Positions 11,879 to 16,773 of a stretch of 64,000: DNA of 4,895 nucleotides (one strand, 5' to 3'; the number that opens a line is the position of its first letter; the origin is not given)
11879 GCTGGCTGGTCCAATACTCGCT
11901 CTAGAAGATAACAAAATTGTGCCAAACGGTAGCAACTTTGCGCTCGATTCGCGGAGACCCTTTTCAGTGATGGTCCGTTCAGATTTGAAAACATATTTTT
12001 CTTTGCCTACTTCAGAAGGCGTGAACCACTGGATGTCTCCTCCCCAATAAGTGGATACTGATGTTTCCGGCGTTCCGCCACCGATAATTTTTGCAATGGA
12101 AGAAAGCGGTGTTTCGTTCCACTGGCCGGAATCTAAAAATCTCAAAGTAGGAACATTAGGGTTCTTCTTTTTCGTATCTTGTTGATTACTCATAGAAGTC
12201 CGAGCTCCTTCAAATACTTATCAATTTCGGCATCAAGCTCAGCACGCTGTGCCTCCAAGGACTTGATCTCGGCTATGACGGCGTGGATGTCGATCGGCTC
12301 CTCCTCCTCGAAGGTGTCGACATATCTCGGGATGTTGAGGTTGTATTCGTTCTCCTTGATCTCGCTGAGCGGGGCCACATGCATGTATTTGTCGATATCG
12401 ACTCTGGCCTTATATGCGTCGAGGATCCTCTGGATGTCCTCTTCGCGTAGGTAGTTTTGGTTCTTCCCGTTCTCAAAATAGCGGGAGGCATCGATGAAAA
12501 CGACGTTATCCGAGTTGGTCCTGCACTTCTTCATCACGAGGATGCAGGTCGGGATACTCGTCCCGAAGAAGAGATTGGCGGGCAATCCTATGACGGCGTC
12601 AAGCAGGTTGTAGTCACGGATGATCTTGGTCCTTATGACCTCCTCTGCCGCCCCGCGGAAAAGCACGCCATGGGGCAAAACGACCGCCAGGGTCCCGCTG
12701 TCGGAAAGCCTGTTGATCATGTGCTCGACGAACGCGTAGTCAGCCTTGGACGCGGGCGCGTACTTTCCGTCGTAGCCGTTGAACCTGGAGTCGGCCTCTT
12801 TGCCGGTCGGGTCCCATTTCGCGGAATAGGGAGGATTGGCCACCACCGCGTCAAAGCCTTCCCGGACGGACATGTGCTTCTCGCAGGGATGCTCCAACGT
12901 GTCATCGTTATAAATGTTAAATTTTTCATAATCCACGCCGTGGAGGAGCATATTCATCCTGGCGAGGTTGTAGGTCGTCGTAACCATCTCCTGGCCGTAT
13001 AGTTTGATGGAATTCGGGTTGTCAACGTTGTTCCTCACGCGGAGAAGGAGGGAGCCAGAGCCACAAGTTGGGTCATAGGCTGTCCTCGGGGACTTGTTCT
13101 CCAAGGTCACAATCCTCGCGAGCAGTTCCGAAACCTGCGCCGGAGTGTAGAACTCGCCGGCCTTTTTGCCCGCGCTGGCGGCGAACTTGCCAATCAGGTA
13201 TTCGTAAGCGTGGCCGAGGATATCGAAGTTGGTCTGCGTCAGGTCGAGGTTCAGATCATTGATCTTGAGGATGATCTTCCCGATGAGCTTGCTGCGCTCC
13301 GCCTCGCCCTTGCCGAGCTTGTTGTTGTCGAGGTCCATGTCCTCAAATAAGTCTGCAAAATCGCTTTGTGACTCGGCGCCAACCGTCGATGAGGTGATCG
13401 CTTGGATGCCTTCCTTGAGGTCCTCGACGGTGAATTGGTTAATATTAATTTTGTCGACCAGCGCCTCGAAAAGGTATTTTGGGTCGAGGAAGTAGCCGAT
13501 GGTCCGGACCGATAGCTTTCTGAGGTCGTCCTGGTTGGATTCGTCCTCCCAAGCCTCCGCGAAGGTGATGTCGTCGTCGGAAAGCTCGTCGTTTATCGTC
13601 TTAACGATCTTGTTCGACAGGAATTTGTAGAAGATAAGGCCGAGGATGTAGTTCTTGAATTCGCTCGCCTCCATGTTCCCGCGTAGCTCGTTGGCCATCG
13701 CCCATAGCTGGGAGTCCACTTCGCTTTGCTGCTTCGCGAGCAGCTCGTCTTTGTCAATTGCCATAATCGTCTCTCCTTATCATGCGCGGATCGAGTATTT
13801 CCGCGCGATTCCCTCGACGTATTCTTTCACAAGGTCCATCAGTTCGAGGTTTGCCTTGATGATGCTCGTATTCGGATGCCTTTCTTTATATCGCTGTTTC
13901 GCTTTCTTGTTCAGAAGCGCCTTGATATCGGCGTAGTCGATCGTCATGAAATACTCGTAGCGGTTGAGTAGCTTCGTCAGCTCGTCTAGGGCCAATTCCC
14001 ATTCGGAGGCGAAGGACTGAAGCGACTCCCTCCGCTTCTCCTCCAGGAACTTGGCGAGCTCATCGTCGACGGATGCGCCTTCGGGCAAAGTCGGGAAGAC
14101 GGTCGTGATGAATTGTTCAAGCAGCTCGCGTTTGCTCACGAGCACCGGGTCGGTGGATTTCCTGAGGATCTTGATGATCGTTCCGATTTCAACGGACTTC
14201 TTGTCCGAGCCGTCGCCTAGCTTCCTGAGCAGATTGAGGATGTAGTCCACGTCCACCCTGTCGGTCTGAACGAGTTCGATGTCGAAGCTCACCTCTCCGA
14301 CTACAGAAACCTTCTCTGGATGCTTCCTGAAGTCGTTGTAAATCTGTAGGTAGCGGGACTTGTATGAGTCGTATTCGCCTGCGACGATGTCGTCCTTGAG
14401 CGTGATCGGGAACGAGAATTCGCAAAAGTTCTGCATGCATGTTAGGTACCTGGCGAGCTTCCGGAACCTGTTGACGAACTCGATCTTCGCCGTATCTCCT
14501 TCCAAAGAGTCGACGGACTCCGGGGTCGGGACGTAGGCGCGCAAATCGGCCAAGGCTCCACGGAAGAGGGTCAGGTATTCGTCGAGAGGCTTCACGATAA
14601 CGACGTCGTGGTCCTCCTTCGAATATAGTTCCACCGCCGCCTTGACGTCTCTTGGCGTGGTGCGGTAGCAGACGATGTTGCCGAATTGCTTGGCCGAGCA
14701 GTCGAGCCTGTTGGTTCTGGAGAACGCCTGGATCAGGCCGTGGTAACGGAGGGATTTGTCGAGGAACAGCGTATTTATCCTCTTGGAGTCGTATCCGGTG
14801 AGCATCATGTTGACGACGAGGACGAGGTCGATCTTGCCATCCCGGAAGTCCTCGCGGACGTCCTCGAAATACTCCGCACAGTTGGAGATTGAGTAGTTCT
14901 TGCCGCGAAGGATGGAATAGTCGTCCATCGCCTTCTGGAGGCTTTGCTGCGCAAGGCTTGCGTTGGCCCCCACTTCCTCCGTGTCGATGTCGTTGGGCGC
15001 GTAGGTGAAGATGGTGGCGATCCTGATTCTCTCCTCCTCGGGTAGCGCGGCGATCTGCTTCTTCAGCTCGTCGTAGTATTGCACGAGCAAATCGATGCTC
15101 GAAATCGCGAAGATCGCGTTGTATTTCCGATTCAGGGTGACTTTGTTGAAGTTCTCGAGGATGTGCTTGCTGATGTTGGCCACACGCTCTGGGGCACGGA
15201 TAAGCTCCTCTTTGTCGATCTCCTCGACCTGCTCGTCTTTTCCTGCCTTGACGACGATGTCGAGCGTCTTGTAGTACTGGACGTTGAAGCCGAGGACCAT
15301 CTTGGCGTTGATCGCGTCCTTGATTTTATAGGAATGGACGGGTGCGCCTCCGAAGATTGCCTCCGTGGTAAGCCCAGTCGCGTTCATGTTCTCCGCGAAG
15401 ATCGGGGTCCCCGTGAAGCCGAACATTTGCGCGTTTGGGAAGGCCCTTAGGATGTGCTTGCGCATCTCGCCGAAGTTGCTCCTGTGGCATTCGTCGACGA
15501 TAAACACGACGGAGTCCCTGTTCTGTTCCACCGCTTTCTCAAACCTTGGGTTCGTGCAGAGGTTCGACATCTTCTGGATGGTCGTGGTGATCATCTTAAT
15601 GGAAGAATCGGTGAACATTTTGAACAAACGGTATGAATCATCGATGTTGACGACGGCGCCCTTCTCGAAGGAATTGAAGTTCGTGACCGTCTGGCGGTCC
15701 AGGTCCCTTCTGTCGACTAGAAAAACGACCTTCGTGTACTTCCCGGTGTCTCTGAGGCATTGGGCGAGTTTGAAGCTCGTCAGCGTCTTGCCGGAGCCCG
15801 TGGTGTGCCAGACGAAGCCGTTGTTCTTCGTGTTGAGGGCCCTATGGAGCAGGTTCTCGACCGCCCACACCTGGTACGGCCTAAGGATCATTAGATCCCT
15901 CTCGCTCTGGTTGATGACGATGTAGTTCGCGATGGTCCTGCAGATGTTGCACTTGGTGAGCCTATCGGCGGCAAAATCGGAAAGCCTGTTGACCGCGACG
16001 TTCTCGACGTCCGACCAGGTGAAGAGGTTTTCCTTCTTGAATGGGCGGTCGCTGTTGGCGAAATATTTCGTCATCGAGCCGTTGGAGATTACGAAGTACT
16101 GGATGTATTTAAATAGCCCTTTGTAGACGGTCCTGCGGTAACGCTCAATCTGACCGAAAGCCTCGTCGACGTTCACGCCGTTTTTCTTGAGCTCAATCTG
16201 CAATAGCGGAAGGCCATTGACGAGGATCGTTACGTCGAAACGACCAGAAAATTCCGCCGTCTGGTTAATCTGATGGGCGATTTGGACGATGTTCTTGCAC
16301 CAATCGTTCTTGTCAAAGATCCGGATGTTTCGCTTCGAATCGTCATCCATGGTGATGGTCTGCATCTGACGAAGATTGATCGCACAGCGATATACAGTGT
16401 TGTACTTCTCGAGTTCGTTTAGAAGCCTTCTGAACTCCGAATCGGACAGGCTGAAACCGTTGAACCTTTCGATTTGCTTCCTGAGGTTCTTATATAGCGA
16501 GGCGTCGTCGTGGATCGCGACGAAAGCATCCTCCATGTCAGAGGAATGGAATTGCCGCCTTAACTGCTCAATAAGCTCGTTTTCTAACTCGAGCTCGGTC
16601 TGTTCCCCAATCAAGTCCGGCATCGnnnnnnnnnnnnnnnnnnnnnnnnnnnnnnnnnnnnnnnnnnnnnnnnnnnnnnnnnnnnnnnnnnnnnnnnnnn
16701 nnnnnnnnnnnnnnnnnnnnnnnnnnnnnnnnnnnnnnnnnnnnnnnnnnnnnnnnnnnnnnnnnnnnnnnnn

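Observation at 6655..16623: Phase-variable Type I RM locus: recombinase plus four hsdS genes sharing inverted 5' and central repeats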

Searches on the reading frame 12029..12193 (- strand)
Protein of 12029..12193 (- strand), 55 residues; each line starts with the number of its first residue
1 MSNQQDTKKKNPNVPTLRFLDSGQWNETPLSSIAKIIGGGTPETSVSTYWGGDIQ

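Call 51: find_homologous_proteins(query=A4, max_evalue=0.001)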
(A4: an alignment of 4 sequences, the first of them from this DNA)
Query A4 (4 sequences) (55 aa, profile of the alignment): 1 proteins with E <= 0.001 among 1 candidates.
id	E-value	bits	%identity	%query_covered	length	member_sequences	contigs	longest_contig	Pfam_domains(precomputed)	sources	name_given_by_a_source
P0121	5.9e-9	54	41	65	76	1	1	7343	-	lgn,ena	-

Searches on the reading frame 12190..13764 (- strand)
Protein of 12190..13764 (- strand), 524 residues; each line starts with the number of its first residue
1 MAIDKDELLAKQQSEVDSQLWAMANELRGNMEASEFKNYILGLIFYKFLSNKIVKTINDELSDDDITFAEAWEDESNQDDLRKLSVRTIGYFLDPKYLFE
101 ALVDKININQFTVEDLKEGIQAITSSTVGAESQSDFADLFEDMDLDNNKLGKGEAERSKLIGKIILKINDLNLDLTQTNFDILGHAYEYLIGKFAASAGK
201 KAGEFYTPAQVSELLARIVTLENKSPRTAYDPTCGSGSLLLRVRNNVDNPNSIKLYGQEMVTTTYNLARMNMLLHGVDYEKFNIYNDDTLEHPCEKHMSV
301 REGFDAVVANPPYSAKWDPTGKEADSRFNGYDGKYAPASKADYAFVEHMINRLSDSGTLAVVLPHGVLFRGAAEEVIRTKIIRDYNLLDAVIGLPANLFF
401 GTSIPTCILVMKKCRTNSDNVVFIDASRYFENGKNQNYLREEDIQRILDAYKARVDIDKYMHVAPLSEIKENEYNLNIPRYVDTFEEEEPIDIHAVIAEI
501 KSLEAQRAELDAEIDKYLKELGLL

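Call 4: search_protein_families(library=pfam, proteins=[window:12190-13764:-])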
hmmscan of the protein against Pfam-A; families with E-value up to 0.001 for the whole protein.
window:12190-13764:- (524 aa): 3 families
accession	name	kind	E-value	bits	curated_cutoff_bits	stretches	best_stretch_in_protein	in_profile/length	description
PF02384.22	N6_Mtase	-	2.3e-107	359.4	20.4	1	181-489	4-310/311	N-6 DNA Methylase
PF12161.14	HsdM_N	-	3e-17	64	24.5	1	17-167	2-134/135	HsdM N-terminal domain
PF07669.17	Eco57I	-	5.9e-10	39.9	25.3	1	297-388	67-160/171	Eco57I restriction-modification methylase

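Call 14: find_encoding_contigs(protein=window:12190-13764:-, flank=10000, max_places=10)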
Protein window:12190-13764:- (524 aa): 21 contigs read that carry it; 10 places shown.
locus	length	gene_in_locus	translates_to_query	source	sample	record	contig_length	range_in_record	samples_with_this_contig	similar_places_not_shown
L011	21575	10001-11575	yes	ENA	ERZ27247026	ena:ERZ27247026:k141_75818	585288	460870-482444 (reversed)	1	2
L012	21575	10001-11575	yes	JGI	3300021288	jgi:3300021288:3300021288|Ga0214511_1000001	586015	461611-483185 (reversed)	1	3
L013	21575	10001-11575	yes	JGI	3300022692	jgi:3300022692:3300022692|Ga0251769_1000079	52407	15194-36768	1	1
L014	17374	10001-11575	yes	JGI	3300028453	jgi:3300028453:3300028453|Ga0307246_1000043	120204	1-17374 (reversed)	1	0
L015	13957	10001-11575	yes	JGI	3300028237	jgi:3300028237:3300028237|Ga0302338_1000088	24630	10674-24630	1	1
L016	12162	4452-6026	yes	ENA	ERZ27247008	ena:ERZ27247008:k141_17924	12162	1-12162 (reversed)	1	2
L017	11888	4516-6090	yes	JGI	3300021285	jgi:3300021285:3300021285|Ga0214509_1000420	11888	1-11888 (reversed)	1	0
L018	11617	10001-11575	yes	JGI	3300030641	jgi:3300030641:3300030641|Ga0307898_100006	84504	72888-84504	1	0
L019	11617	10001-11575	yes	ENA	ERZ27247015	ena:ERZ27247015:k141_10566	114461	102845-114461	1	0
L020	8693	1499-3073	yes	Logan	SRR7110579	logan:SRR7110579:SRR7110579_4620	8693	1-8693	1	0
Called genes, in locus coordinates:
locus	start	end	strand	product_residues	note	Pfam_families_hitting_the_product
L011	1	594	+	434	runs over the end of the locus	PF13173:AAA_14, PF13635:DUF4143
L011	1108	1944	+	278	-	-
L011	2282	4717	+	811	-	PF01764:Lipase_3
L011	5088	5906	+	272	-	PF12146:Hydrolase_4 (faint), PF12695:Abhydrolase_5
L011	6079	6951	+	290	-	PF01541:GIY-YIG (weak), PF14267:DUF4357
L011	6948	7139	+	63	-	PF15731:MqsA_antitoxin (weak), PF12844:HTH_19 (weak), PF13560:HTH_31 (weak), PF01381:HTH_3, PF13412:HTH_24 (faint)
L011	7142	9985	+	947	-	PF04313:HSDR_N, PF00270:DEAD, PF04851:ResIII, PF18766:SWI2_SNF2, PF22679:T1R_D3-like, PF12008:EcoR124_C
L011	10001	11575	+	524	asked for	PF12161:HsdM_N, PF02384:N6_Mtase, PF07669:Eco57I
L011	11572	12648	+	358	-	PF01420:Methylase_S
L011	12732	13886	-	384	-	PF01420:Methylase_S (weak)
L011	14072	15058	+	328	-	PF01420:Methylase_S (faint)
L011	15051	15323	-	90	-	-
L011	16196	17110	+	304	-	PF14659:Phage_int_SAM_3 (weak), PF00589:Phage_integrase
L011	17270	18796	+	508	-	PF13396:PLDc_N (weak), PF13091:PLDc_2, PF00614:PLDc (weak), PF13091:PLDc_2, PF00614:PLDc (weak)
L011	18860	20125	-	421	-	PF06580:His_kinase, PF02518:HATPase_c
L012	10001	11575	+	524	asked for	PF12161:HsdM_N, PF02384:N6_Mtase, PF07669:Eco57I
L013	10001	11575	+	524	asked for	PF12161:HsdM_N, PF02384:N6_Mtase, PF07669:Eco57I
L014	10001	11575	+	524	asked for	PF12161:HsdM_N, PF02384:N6_Mtase, PF07669:Eco57I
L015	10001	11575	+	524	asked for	PF12161:HsdM_N, PF02384:N6_Mtase, PF07669:Eco57I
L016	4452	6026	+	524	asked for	PF12161:HsdM_N, PF02384:N6_Mtase, PF07669:Eco57I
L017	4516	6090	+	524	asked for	PF12161:HsdM_N, PF02384:N6_Mtase, PF07669:Eco57I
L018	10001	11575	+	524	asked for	PF12161:HsdM_N, PF02384:N6_Mtase, PF07669:Eco57I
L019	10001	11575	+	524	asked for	PF12161:HsdM_N, PF02384:N6_Mtase, PF07669:Eco57I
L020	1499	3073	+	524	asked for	PF12161:HsdM_N, PF02384:N6_Mtase, PF07669:Eco57I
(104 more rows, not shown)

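Call 38: search_protein_families(library=ncbifam, proteins=[window:12190-13764:-])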
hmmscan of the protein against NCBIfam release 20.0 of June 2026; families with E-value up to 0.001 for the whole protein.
window:12190-13764:- (524 aa): 5 families
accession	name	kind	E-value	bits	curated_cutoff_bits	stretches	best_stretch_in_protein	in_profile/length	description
TIGR00497.1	hsdM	equivalog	1.4e-128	429.9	242.75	1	12-505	1-509/515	type I restriction-modification system subunit M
NF047738.1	antiphage_MADS2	equivalog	5.7e-17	61.3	720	2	252-415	385-568/654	methylation-associated defense system DNA methyltransferase MAD2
TIGR02987.1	met_A_Alw26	exception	1.4e-10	40.6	353.5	1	200-447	1-278/523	Alw26I/Eco31I/Esp3I family type II restriction adenine-specific DNA-methyltransferase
TIGR03534.1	RF_mod_PrmC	equivalog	1.6e-08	34.4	199.1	1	216-327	82-180/253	peptide chain release factor N(5)-glutamine methyltransferase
NF033452.1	BREX_1_MTaseX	exception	9.3e-08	30.4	500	1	300-446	504-645/1210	BREX-1 system adenine-specific DNA-methyltransferase PglX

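Call 48: search_protein_families(library=padloc, proteins=[window:12190-13764:-])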
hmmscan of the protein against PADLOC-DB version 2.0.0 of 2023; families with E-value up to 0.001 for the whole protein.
window:12190-13764:- (524 aa): 50 families (the best 25 are shown)
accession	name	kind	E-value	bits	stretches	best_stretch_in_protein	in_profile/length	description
PDLC03022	MTase_I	-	7.1e-174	578.4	1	13-497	3-489/857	Type I methyltransferase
PDLC03027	MTase_I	-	2.9e-121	404.4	2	135-497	89-452/810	Type I methyltransferase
PDLC03031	MTase_I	-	2.6e-104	348.1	1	16-496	8-498/834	Type I methyltransferase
PDLC03032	MTase_I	-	7e-94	313.7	2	143-497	97-454/1001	Type I methyltransferase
PDLC03020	MTase_I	-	4.5e-88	294.1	1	15-401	5-393/410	Type I methyltransferase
PDLC03038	MTase_I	-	7.6e-66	220.6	2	161-504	129-473/896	Type I methyltransferase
PDLC03039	MTase_I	-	1e-63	213.6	1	12-484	3-451/708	Type I methyltransferase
PDLC03028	MTase_I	-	6.6e-60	201.3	1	16-523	729-1231/1236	Type I methyltransferase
PDLC03021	MTase_I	-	6.7e-57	191.4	1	155-519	119-490/491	Type I methyltransferase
PDLC03019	MTase_I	-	2.8e-55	186.1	1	10-490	2-469/932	Type I methyltransferase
PDLC03033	MTase_I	-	5.8e-53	178.6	1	22-520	19-537/541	Type I methyltransferase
PDLC03029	MTase_I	-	6.2e-51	171.6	1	12-454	5-451/661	Type I methyltransferase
PDLC04134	mad2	-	9.1e-47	158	1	12-452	137-485/492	mads_2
PDLC03240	MTase_II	-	4.5e-46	155.7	1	15-521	7-507/511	Type II methyltransferase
PDLC03035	MTase_I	-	2.5e-45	153.2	1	12-432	6-408/653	Type I methyltransferase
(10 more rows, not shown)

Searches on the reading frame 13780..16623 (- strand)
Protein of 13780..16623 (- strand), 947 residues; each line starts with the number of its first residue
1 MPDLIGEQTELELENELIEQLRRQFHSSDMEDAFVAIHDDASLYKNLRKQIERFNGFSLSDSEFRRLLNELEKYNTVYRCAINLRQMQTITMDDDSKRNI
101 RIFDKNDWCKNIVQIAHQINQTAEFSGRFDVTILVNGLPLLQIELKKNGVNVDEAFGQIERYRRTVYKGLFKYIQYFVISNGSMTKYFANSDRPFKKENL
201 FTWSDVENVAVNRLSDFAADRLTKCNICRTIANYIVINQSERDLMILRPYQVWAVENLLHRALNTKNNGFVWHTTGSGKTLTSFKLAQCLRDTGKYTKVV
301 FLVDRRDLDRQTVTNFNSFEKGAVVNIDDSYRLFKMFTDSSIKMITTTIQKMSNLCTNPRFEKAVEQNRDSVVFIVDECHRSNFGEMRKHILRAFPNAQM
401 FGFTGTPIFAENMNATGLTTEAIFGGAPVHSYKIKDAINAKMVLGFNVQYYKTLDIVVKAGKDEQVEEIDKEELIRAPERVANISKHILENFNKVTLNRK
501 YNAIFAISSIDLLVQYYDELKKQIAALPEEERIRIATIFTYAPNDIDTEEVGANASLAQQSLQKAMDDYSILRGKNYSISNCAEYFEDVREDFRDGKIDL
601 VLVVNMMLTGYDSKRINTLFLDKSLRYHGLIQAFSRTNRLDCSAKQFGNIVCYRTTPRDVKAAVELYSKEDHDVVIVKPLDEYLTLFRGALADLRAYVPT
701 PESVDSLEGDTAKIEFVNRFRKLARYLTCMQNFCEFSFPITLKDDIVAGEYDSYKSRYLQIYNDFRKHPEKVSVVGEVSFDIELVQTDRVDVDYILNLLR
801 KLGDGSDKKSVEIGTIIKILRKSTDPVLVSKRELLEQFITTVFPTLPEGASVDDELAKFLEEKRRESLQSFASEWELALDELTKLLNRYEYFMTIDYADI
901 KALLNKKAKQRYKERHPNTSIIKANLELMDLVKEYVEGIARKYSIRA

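Call 4: search_protein_families(library=pfam, proteins=[window:13780-16623:-])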
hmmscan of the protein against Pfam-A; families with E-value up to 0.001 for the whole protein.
window:13780-16623:- (947 aa): 7 families
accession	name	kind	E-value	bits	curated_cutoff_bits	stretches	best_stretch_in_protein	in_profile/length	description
PF18766.7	SWI2_SNF2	-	4.4e-54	183.9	26.7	1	250-472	1-214/221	SWI2/SNF2 ATPase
PF22679.2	T1R_D3-like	-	4.5e-49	167.3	27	1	499-654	1-157/158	Type I restriction enzyme subunit R domain 3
PF12008.13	EcoR124_C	-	3.5e-46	158.3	23.1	1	675-921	1-246/260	Type I restriction and modification enzyme - subunit R C terminal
PF04313.20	HSDR_N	-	1.2e-37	130.2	25.1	1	8-193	2-195/198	Type I restriction enzyme R protein N terminus (HSDR_N)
PF04851.21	ResIII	-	8.4e-34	117.3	22.5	1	245-408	2-163/164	Type III restriction enzyme, res subunit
PF00270.35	DEAD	-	1.5e-10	41.5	26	1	251-408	4-161/167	DEAD/DEAH box helicase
PF00176.29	SNF2-rel_dom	-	0.00061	19.4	24.9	0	250-410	1-166/290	SNF2-related domain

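Call 38: search_protein_families(library=ncbifam, proteins=[window:13780-16623:-])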
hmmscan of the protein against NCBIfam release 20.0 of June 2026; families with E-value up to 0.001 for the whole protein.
window:13780-16623:- (947 aa): 5 families
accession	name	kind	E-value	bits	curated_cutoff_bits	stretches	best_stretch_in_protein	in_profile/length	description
TIGR00348.1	hsdR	subfamily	5.7e-131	438.2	284.55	1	12-671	3-672/674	HsdR family type I site-specific deoxyribonuclease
NF046051.1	restrict_EcoAI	equivalog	2.8e-19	69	550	1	137-453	61-353/768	EcoAI/FtnUII family type I restriction enzme subunit R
NF008521.0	PRK11448.1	equivalog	2.7e-14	52.2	729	1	238-504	404-684/1123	type I restriction-modification system endonuclease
TIGR04095.1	dnd_restrict_1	equivalog_domain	4.7e-12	45.6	600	1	246-620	8-362/451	DNA phosphorothioation system restriction enzyme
NF053632.1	heli_RadD_YejH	equivalog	1.5e-05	23.5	720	1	246-408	2-152/573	DNA repair helicase RadD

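Call 48: search_protein_families(library=padloc, proteins=[window:13780-16623:-])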
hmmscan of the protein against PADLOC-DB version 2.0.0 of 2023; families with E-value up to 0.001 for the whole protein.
window:13780-16623:- (947 aa): 13 families
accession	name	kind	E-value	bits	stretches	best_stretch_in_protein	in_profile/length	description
PDLC03048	REase_I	-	2.7e-242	804.9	1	7-913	3-952/976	Type I restriction enzyme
PDLC03045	REase_I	-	3.5e-64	215.2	1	50-665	45-694/995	Type I restriction enzyme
PDLC03046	REase_I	-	9.2e-61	203.9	2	91-454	94-497/1025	Type I restriction enzyme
PDLC03040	REase_I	-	5.7e-50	168.1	1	9-682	6-708/1029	Type I restriction enzyme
PDLC03044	REase_I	-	2.6e-49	166.1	1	98-672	104-706/1034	Type I restriction enzyme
PDLC03043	REase_I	-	3.7e-42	142.6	1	8-261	31-287/313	Type I restriction enzyme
PDLC03041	REase_I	-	7e-28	95.1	1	187-667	253-744/1099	Type I restriction enzyme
PDLC02707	PbeA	-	3.4e-16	57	1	239-446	245-450/672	PbeA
PDLC02704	PbeA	-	8.2e-14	49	1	245-446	253-455/682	PbeA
PDLC03049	REase_I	-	7.8e-13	45.3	1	248-449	169-359/807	Type I restriction enzyme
PDLC03042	REase_I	-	2.2e-07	26.7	1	246-382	444-579/1170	Type I restriction enzyme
PDLC03047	REase_I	-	5.7e-07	25.6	1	240-446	336-528/1107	Type I restriction enzyme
PDLC02703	PbeA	-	7.3e-05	19.6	1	251-473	246-465/626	PbeA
